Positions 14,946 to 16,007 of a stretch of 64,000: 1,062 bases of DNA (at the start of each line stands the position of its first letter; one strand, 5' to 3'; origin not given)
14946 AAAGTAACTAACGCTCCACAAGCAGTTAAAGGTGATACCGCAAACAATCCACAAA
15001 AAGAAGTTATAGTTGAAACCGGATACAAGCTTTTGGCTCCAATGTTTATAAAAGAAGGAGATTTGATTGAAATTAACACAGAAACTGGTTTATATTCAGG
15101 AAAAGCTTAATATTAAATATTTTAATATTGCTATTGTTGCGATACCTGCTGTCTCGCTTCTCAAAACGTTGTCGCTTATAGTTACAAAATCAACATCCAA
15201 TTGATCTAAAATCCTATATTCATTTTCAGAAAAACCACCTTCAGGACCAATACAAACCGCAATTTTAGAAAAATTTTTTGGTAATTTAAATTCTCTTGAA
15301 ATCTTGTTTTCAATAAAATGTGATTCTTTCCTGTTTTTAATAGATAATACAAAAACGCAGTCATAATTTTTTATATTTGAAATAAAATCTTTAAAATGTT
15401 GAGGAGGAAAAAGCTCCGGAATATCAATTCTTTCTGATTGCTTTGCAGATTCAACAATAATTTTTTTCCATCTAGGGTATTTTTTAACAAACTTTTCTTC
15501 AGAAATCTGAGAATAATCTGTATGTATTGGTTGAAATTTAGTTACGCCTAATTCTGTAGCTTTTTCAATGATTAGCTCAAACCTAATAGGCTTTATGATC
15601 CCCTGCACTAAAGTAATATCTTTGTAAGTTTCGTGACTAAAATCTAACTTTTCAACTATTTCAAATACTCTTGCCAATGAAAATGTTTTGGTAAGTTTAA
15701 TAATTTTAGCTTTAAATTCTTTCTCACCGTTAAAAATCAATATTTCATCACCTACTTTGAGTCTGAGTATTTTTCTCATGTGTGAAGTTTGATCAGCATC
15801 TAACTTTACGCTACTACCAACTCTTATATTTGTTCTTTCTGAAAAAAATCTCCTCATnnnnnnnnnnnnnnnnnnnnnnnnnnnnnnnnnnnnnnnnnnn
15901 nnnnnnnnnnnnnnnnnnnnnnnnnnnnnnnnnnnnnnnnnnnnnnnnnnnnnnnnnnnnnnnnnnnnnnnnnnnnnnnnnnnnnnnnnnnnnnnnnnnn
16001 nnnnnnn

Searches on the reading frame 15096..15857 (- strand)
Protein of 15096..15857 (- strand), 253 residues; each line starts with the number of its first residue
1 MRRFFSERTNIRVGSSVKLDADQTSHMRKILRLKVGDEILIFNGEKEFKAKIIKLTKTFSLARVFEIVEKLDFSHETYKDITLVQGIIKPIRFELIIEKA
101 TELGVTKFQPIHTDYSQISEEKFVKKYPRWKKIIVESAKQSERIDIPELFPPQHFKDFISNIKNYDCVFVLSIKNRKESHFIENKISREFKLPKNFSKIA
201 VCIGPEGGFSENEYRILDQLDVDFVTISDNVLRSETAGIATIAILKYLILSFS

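Call 3: search_protein_families(library=pfam, proteins=[window:15096-15857:-], max_evalue=0.01)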
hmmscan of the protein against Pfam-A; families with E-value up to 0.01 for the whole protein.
window:15096-15857:- (253 aa): 2 families
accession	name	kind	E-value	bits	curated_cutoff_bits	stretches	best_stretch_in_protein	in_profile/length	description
PF04452.19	Methyltrans_RNA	-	6.9e-45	153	23.9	1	79-245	5-164/165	RNA methyltransferase domain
PF20260.4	PUA_4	-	9e-11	42.1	23.9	1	19-62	1-45/48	RNA methyltransferase PUA domain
